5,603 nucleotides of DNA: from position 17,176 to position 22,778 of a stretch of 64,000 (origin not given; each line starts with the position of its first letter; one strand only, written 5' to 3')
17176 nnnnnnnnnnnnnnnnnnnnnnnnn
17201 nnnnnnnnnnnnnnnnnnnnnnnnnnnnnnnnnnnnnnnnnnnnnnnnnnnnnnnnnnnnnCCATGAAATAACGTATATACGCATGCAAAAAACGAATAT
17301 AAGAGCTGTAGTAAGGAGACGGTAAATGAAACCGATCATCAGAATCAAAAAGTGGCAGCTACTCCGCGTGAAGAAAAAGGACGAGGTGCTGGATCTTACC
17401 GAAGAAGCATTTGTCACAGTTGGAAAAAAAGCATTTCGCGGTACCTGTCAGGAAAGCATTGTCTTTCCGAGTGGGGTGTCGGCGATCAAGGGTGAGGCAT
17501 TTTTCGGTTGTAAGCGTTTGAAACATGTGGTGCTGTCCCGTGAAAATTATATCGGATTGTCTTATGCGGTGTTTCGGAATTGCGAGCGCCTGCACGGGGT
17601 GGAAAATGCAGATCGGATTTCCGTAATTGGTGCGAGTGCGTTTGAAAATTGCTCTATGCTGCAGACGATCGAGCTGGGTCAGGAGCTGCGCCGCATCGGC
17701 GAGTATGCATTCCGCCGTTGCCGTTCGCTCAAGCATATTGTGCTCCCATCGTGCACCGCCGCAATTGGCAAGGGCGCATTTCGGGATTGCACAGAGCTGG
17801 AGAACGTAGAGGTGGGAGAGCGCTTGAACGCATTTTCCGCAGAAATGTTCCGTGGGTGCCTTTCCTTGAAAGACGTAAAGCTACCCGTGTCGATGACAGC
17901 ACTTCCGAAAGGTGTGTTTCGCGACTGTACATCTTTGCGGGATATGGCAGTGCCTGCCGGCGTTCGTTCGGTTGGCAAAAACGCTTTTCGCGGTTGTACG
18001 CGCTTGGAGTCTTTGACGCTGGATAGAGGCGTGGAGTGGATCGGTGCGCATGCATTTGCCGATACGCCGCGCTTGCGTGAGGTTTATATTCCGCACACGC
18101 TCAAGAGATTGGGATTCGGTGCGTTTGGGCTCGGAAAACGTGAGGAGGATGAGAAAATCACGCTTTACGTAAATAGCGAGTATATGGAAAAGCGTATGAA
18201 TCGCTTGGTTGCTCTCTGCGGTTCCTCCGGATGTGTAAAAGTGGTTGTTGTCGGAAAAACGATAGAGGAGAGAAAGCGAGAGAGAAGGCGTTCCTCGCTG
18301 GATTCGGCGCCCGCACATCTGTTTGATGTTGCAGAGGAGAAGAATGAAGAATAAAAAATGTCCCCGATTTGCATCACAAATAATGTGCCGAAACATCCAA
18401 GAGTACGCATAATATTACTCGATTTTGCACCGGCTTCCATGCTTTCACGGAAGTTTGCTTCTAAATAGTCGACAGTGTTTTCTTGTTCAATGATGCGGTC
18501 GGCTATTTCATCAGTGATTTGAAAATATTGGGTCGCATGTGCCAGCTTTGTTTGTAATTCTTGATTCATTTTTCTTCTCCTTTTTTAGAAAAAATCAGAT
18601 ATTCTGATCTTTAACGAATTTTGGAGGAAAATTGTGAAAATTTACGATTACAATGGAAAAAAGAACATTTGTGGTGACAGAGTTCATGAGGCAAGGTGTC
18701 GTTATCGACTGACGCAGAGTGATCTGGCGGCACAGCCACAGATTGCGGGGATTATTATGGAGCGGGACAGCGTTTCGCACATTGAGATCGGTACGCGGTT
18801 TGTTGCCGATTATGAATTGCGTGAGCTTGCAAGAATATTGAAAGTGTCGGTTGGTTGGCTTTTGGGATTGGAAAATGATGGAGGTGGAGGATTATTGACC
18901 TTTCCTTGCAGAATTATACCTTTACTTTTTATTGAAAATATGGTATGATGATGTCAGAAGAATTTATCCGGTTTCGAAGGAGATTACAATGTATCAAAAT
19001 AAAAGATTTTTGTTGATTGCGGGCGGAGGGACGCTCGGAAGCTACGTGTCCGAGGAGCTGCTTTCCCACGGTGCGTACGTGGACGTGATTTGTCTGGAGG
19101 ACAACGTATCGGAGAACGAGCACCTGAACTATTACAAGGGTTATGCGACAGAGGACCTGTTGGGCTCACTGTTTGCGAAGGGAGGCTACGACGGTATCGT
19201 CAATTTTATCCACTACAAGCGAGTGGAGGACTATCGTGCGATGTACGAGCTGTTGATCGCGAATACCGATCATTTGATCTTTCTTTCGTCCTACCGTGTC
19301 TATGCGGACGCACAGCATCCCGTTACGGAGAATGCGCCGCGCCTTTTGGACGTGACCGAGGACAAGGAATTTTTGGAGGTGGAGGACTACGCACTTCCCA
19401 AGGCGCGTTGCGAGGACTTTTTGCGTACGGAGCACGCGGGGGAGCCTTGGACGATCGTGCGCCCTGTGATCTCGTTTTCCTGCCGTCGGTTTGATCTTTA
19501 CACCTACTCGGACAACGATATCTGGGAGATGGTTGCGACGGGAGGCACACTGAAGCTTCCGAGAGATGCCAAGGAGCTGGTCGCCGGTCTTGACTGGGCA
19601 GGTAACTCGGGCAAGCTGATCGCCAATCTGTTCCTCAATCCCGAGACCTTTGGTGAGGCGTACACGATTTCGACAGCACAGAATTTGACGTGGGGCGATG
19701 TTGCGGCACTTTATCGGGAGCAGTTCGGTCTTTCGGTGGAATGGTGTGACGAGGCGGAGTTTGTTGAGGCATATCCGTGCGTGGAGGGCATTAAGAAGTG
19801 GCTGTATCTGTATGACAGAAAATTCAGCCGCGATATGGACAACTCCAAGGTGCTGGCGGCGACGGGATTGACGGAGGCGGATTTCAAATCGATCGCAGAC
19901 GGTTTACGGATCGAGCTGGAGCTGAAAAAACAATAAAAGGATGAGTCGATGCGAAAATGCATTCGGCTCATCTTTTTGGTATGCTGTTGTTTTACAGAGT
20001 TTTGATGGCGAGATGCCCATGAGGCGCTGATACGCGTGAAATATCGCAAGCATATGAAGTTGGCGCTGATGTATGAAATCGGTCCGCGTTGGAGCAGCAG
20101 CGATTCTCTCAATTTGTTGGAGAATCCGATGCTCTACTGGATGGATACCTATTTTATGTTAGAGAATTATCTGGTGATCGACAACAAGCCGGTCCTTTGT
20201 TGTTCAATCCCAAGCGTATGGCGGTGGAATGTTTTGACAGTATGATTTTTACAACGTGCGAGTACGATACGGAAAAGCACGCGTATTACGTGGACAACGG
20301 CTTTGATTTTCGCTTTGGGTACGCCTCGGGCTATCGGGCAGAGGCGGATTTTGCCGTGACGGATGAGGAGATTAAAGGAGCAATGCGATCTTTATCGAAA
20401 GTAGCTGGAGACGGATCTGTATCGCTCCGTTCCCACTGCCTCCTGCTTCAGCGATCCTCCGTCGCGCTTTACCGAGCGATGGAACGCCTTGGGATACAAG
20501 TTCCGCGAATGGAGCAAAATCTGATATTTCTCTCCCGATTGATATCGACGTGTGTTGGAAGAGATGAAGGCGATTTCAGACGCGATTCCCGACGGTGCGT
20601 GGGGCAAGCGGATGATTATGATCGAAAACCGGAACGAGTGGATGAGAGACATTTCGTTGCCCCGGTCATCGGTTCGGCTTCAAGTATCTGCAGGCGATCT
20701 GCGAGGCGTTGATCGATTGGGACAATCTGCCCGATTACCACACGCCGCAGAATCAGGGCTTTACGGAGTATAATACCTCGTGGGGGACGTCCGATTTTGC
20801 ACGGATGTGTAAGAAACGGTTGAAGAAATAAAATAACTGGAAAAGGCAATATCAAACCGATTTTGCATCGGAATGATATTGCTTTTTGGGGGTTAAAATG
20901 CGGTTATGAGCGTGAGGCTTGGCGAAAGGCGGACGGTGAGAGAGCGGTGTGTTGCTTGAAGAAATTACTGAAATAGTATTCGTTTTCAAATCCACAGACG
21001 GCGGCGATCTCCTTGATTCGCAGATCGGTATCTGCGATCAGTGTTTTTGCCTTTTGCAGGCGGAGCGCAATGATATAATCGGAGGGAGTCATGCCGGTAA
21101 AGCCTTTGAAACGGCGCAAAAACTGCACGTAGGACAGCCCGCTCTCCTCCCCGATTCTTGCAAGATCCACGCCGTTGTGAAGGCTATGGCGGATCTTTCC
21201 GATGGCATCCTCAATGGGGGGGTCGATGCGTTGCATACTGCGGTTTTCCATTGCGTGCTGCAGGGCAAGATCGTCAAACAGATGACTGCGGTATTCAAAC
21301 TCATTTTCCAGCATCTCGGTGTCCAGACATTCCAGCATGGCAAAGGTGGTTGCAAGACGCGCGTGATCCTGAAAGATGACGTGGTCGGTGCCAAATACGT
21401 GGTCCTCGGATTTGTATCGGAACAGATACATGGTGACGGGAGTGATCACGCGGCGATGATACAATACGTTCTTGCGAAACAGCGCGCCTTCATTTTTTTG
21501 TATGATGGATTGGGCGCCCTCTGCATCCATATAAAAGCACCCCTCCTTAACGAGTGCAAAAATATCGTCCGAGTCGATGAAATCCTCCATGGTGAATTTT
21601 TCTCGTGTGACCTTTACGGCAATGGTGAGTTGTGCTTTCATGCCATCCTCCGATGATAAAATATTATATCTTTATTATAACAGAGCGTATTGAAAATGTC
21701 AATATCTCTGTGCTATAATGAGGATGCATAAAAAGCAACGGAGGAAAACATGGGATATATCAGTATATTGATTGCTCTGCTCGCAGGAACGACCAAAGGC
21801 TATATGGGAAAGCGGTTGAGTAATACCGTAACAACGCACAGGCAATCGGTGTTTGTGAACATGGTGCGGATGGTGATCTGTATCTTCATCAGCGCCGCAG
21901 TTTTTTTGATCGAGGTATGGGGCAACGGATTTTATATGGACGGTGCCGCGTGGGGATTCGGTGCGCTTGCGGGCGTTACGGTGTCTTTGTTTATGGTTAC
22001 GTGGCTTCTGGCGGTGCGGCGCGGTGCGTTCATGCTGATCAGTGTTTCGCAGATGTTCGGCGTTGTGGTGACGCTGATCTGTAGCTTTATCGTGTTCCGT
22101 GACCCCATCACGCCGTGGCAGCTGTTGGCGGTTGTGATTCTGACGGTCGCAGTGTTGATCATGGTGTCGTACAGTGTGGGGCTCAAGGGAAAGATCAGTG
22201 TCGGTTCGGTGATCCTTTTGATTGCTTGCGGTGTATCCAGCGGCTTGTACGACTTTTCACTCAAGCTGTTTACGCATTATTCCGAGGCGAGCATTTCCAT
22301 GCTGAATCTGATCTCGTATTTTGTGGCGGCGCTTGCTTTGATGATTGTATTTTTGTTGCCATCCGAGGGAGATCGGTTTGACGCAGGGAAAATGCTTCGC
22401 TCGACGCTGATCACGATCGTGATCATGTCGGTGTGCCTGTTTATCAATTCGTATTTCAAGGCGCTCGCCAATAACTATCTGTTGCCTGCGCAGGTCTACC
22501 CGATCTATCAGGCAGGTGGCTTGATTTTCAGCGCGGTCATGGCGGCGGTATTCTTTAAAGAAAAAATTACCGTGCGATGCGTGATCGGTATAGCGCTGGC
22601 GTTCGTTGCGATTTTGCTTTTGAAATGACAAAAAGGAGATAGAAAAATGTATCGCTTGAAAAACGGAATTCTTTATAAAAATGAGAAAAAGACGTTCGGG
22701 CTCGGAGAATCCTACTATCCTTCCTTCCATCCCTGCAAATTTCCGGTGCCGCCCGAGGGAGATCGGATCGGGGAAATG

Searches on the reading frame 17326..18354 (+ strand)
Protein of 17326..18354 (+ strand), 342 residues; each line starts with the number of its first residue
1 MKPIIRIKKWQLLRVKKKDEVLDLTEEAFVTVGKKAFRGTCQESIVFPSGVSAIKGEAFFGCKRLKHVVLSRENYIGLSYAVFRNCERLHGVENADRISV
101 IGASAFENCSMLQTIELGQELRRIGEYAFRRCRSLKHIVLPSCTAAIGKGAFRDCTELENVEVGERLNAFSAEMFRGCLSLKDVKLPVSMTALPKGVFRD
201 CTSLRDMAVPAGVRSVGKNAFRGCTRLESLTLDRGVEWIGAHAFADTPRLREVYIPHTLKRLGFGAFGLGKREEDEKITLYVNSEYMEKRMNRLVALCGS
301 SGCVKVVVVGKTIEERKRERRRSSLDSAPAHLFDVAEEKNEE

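Call 10: search_protein_families(library=pfam, proteins=[window:17326-18354:+], max_evalue=0.001)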
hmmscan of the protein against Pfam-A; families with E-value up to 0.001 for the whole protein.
window:17326-18354:+ (342 aa): 2 families
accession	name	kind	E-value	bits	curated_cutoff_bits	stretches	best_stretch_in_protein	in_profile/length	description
PF13306.12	LRR_5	-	2.4e-81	270.3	27.7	3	80-204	5-126/127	BspA type Leucine rich repeat region (6 copies)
PF13855.12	LRR_8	-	1.6e-15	57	27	1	96-142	11-58/61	Leucine rich repeat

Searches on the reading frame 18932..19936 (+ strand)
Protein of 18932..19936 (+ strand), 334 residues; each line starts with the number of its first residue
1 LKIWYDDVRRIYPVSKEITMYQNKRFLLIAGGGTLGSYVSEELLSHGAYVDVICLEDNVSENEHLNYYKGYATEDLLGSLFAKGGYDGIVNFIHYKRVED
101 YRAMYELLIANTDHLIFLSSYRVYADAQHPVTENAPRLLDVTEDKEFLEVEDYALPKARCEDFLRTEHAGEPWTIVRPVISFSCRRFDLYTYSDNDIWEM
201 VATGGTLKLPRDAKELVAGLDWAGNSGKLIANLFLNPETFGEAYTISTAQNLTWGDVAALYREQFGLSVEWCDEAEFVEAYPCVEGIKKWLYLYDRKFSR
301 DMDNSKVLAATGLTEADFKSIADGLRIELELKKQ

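Call 10: search_protein_families(library=pfam, proteins=[window:18932-19936:+], max_evalue=0.001)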
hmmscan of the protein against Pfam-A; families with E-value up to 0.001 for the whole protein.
window:18932-19936:+ (334 aa): 1 family
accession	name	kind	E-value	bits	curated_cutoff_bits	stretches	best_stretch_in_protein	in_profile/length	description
PF01370.27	Epimerase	-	0.00027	20.9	20.9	0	28-178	2-169/240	NAD dependent epimerase/dehydratase family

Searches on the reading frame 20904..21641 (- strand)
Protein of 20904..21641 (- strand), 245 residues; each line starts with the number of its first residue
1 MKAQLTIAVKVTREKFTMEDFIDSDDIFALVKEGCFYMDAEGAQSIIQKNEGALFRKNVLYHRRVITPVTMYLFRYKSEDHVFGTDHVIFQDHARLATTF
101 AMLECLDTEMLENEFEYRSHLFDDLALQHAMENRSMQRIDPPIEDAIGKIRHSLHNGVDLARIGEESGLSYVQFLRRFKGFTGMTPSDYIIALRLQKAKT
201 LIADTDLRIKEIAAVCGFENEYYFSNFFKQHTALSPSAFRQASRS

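Call 11: search_protein_families(library=pfam, proteins=[window:20904-21641:-], max_evalue=0.001)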
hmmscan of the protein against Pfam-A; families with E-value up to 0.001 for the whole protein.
window:20904-21641:- (245 aa): 2 families
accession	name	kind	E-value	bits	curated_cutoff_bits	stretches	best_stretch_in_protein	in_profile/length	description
PF12833.13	HTH_18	-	3.3e-22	79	33.6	1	166-241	4-79/80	Helix-turn-helix domain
PF00165.29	HTH_AraC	-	5.7e-16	58.7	26.6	2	203-241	2-42/42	Bacterial regulatory helix-turn-helix proteins, AraC family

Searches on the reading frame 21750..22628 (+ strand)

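Call 11: search_protein_families(library=pfam, proteins=[window:21750-22628:+], max_evalue=0.001)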
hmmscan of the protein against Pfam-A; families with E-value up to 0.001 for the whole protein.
window:21750-22628:+ (292 aa): 2 families
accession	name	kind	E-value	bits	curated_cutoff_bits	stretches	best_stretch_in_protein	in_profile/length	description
PF00892.27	EamA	-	1.1e-15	58.5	28.2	2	154-291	4-133/135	EamA-like transporter family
PF16913.11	PUNUT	-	8.7e-05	22.4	30.6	1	195-291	48-144/321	Purine nucleobase transmembrane transport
